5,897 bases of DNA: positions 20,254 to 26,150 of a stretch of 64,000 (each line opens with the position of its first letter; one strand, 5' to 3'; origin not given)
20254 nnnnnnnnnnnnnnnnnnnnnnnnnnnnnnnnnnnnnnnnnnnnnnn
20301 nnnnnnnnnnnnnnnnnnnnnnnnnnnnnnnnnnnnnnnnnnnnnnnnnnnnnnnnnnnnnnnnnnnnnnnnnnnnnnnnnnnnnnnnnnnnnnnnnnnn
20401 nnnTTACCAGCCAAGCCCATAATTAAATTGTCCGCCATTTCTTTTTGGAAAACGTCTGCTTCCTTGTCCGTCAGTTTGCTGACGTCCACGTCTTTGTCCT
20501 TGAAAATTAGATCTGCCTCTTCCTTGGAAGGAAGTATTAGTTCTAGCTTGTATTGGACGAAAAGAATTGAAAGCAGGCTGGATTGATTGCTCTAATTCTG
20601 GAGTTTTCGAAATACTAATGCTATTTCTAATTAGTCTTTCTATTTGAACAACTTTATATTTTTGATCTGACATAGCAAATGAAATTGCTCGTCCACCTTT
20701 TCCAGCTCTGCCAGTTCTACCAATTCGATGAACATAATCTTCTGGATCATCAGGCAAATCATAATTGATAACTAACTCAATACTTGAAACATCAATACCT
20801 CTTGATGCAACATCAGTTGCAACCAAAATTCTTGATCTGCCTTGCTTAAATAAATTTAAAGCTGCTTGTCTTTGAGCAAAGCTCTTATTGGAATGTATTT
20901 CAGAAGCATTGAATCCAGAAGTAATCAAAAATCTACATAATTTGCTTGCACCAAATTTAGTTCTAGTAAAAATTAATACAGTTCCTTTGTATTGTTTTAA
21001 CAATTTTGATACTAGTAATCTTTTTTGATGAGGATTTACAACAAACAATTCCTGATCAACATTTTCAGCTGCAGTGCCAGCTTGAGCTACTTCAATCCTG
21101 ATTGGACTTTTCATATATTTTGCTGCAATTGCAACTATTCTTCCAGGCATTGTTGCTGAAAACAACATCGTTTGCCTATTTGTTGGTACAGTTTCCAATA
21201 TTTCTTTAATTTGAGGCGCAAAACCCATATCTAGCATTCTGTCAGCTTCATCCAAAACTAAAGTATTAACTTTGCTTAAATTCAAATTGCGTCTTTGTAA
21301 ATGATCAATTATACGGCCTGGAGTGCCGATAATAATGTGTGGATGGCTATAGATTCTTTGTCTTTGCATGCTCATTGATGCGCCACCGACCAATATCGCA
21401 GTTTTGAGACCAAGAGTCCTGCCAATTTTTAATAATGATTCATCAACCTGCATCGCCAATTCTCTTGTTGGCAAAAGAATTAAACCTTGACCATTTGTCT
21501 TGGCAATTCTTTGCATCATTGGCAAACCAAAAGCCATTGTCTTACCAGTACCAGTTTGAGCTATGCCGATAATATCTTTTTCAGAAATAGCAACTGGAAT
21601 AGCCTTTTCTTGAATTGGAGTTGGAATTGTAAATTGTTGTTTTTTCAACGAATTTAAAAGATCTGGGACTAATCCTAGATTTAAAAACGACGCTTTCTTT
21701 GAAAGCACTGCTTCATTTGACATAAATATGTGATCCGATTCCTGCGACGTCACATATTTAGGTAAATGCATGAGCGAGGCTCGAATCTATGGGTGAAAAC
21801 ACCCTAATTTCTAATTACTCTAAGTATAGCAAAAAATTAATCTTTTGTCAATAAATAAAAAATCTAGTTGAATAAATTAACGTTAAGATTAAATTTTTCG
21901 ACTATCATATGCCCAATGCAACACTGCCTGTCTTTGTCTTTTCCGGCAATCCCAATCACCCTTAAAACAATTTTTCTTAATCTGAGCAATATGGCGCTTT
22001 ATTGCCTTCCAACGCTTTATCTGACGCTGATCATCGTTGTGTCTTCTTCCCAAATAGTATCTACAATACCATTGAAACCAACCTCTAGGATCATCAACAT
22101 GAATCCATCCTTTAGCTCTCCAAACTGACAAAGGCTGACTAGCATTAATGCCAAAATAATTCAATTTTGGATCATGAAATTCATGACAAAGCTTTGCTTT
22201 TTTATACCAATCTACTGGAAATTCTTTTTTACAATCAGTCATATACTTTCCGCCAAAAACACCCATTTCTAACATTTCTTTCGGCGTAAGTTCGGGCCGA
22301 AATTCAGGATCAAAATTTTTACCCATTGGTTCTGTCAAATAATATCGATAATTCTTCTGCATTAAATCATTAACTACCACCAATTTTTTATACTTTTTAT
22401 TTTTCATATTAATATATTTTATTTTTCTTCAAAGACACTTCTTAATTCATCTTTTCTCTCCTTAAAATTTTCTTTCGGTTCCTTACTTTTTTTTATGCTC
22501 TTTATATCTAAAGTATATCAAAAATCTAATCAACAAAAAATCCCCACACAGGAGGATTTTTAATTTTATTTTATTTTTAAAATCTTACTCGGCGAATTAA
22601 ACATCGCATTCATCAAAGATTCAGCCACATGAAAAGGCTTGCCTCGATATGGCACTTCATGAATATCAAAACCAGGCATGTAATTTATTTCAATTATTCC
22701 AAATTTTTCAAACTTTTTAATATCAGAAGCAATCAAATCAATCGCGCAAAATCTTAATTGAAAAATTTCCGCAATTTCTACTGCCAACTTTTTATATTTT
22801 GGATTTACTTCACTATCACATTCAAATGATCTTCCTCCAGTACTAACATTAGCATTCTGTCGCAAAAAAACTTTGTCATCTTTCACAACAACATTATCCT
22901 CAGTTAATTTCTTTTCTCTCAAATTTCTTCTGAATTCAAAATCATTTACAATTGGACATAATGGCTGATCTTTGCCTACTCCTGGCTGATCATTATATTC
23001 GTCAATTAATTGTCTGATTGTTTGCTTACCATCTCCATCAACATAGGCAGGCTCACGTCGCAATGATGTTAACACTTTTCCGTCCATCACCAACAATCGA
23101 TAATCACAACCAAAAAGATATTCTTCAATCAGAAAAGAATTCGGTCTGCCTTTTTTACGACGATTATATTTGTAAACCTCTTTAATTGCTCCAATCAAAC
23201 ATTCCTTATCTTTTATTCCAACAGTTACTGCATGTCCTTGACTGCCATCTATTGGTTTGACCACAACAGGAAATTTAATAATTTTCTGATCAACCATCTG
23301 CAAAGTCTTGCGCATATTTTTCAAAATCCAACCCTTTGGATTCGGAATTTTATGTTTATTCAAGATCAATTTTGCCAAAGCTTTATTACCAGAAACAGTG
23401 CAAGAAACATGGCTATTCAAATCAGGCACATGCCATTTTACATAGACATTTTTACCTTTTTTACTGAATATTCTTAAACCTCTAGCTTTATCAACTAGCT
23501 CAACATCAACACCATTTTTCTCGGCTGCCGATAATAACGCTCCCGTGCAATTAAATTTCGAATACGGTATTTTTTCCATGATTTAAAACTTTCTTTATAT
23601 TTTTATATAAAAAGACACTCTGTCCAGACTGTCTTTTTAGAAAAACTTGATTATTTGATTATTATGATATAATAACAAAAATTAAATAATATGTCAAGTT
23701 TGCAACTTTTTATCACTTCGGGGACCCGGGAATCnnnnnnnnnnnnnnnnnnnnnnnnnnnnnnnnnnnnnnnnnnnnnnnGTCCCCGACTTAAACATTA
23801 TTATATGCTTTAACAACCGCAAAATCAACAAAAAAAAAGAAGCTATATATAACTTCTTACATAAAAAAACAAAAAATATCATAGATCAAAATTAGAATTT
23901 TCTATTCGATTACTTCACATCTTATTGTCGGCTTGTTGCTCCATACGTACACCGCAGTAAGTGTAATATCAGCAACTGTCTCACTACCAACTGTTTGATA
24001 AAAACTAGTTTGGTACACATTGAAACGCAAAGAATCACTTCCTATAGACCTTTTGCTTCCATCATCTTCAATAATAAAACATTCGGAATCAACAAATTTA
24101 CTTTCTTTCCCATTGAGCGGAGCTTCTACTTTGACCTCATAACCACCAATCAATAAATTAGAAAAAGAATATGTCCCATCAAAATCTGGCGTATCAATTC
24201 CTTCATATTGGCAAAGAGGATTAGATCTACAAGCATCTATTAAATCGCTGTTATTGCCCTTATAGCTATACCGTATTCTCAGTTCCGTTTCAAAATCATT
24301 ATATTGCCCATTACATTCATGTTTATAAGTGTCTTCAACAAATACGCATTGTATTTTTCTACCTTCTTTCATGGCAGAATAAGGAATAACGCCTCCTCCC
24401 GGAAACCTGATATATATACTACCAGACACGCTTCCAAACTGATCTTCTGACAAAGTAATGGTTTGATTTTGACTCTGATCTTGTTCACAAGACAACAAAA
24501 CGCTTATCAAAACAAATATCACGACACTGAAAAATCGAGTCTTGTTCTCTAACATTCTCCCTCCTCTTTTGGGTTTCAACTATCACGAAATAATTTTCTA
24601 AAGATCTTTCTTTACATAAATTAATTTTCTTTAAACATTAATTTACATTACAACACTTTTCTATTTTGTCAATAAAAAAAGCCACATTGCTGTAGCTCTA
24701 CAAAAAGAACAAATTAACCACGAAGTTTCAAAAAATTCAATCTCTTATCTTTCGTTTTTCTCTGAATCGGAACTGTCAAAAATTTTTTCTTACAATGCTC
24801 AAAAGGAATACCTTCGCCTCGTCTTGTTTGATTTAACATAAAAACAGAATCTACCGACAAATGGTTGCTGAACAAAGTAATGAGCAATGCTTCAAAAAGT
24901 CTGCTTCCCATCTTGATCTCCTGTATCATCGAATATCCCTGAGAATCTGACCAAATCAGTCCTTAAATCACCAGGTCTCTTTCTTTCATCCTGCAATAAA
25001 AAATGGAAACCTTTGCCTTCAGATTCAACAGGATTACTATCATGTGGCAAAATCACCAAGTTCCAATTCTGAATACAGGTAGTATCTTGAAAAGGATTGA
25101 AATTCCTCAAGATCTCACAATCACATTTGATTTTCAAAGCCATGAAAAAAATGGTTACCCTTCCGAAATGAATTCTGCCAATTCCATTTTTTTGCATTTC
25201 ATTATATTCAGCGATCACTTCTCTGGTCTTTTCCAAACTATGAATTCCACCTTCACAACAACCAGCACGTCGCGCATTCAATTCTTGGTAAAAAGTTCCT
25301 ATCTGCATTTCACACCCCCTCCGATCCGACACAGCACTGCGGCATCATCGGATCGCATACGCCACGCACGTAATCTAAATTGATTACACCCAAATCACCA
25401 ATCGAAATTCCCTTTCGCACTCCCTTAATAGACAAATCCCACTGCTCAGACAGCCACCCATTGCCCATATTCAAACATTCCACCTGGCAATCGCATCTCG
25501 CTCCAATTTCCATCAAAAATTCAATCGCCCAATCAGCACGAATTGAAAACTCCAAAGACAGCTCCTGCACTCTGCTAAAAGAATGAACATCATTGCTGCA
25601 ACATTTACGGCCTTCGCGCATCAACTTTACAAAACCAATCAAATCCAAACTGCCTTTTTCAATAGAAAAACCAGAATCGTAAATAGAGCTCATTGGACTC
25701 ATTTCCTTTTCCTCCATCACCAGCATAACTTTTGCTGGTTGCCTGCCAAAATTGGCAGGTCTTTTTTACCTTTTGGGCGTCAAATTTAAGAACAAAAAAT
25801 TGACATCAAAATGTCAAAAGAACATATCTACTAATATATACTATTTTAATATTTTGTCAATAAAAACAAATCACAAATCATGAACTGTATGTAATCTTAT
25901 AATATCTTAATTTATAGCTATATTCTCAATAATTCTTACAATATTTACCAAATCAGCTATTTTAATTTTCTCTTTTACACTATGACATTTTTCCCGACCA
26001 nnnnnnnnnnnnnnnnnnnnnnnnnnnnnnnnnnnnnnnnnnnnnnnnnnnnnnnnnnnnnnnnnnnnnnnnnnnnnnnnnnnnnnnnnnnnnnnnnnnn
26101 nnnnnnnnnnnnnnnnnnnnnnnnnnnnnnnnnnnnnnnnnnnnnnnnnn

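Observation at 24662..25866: About 1.2-kb GC-shifted islet with two paralogous CC…CDC proteins, bounded by identical 17-bp repeats that read as consensus promoters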

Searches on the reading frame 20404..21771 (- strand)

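Call 70: search_protein_families(library=pfam, proteins=[window:20404-21771:-], max_evalue=0.1)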
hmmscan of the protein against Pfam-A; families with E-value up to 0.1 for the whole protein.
window:20404-21771:- (455 aa): 7 families
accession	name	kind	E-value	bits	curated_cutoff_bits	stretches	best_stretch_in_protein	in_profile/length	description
PF00270.35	DEAD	-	3.5e-51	173.7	26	1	51-211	1-162/167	DEAD/DEAH box helicase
PF00271.37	Helicase_C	-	1.3e-30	106.3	23.5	1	253-357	5-110/110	Helicase conserved C-terminal domain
PF04851.21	ResIII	-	1.2e-06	28.9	22.5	1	63-208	22-162/164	Type III restriction enzyme, res subunit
PF06862.17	Utp25_C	-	0.0089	16.1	32.8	1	254-350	37-137/190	Utp25, C-terminal domain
PF13245.12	AAA_19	-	0.0098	16.5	25.1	1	54-199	1-118/134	AAA domain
PF05127.21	NAT10_TcmA_helicase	-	0.045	14.1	22.7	0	71-177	4-99/176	RNA cytidine acetyltransferase NAT10/TcmA, helicase domain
PF13593.11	SBF_like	-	0.072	12.8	25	0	60-101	250-292/313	SBF-like CPA transporter family (DUF4137)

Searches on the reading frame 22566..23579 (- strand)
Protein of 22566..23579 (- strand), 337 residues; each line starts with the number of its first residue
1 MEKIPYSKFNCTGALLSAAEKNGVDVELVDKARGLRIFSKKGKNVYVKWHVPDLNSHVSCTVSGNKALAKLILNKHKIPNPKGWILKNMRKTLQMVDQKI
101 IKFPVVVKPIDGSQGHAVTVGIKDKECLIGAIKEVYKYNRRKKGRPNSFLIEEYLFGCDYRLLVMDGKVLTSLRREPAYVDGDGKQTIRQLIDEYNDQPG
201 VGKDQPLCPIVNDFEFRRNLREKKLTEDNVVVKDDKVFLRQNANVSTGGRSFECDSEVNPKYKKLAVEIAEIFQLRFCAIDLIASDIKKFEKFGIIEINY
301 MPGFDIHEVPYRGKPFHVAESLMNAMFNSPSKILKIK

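Call 4: search_protein_families(library=pfam, proteins=[window:22566-23579:-], max_evalue=1)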
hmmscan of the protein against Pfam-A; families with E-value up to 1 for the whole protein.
window:22566-23579:- (337 aa): 10 families
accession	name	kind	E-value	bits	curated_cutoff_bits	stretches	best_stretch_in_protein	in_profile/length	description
PF08443.16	RimK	-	4.7e-14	52.9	21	2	65-176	3-106/188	RimK-like ATP-grasp domain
PF14397.11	ATPgrasp_ST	-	6.6e-07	29.2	31.4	1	53-155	9-120/278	Sugar-transfer associated ATP-grasp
PF05770.16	Ins134_P3_kin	-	3.4e-05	23.9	23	1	222-305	102-186/201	Inositol 1,3,4-trisphosphate 5/6-kinase ATP-grasp domain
PF01071.24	GARS_A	-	7.1e-05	23.1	27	1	64-172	1-107/194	Phosphoribosylglycinamide synthetase, ATP-grasp (A) domain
PF02955.21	GSH-S_ATP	-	9.3e-05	22.4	23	1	81-180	13-107/175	Prokaryotic glutathione synthetase, ATP-grasp domain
PF07478.18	Dala_Dala_lig_C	-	0.0021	18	24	0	89-166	24-92/204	D-ala D-ala ligase C-terminus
PF02655.19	ATP-grasp_3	-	0.0049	17.4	23.2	1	65-125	3-54/160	ATP-grasp domain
PF13535.11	ATP-grasp_4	-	0.016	15.2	27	1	101-160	1-66/160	ATP-grasp domain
PF19475.4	DUF6012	-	0.027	14.4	25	1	20-76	12-69/200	Family of unknown function (DUF6012)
PF18419.6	ATP-grasp_6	-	0.048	13.7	25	1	12-48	7-43/54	ATP-grasp-like domain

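Call 58: search_protein_families(library=padloc, proteins=[window:22566-23579:-], max_evalue=1)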
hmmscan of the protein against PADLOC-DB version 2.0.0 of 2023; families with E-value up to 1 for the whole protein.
window:22566-23579:- (337 aa): 0 families

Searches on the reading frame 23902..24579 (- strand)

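Call 4: search_protein_families(library=pfam, proteins=[window:23902-24579:-], max_evalue=1)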
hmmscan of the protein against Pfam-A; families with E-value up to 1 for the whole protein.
window:23902-24579:- (225 aa): 4 families
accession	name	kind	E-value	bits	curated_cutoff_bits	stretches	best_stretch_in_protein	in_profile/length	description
PF07495.19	Y_Y_Y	-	0.0035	17.6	26.6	1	96-164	2-57/65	Y_Y_Y domain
PF17210.9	SdrD_B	-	0.0067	17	29.7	1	130-159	43-72/112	SdrD B-like domain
PF13620.12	CarboxypepD_reg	-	0.039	14.7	32.3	1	132-154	35-57/82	Carboxypeptidase regulatory-like domain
PF12255.14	TcdB_toxin_midC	-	0.099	13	25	1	32-61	67-96/147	Insecticide toxin TcdB middle/C-terminal region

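Call 16: search_protein_families(library=ncbifam, proteins=[window:23902-24579:-], max_evalue=1)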
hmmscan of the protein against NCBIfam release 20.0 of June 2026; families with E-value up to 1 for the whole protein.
window:23902-24579:- (225 aa): 0 families

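Call 58: search_protein_families(library=padloc, proteins=[window:23902-24579:-], max_evalue=1)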
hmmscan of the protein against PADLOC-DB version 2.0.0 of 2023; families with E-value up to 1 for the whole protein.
window:23902-24579:- (225 aa): 0 families

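Call 59: search_protein_families(library=phrogs, proteins=[window:23902-24579:-], max_evalue=1)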
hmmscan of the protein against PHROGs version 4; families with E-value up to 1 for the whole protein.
window:23902-24579:- (225 aa): 1 family
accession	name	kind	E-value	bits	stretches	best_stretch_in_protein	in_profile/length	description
phrog_3641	-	unknown function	0.37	12.1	1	18-88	11-62/69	-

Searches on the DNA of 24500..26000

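Call 46: search_rna_families(source=window, start=24500, end=26000, threshold=evalue, max_evalue=1)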
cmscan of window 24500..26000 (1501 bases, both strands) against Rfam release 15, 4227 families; matches with E-value up to 1: 0.
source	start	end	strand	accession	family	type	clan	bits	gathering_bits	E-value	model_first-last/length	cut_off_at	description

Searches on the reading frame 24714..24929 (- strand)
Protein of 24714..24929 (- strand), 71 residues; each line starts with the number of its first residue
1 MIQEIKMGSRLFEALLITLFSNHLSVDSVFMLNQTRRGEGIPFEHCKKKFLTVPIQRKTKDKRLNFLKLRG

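Call 16: search_protein_families(library=ncbifam, proteins=[window:24714-24929:-], max_evalue=1)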
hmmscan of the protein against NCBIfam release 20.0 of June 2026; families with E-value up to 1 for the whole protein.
window:24714-24929:- (71 aa): 0 families

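Call 33: search_protein_families(library=pfam, proteins=[window:24717-24929:-], max_evalue=10)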
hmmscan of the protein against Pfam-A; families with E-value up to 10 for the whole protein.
seq(71 aa): 0 families
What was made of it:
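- On Ubiquitin-like tag (for C): There is no Pfam ubiquitin-family hit (call 33).
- C has no Pfam ubiquitin-family hit (call 33).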

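Call 51: predict_structure(protein=window:24714-24929:-)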
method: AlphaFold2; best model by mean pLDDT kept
length: 71 residues; sequences in the alignment: 1
mean_pLDDT: 49.8   pTM: 0.25
mean pLDDT of the five models: 49.8, 49.4, 40.9, 38.0, 35.2
residues with pLDDT >= 90: 0; 70-90: 4; 50-70: 18; < 50: 49
segments of 3 or more residues with pLDDT < 50: 1-3, 25-59, 61-71
pLDDT, mean of each block of 10 residues (from residue 1): 54 69 49 44 45 44 45 35
secondary structure, 60 per line:
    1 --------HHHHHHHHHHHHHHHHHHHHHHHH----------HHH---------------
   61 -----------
elements in order: H9-32
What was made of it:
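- On Ubiquitin-like tag (for C): The single-sequence AlphaFold2 model has pLDDT 50 and shows one helix with the rest unstructured (call 51).
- C's single-sequence AlphaFold2 model is poor (pLDDT 50, call 51), so its fold is unknown. The AlphaFold2 model shows one helix plus disorder, not a beta-grasp fold, although confidence is low (call 51).
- Tried and rejected: The structure of C was not informative (call 51).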

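Call 58: search_protein_families(library=padloc, proteins=[window:24714-24929:-], max_evalue=1)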
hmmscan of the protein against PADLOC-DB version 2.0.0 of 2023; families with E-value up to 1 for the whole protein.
window:24714-24929:- (71 aa): 0 families

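Call 59: search_protein_families(library=phrogs, proteins=[window:24714-24929:-], max_evalue=1)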
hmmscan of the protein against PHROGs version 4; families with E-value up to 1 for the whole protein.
window:24714-24929:- (71 aa): 1 family
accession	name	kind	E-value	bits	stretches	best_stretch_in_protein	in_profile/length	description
phrog_32659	-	unknown function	0.19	12.8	1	16-55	53-90/160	-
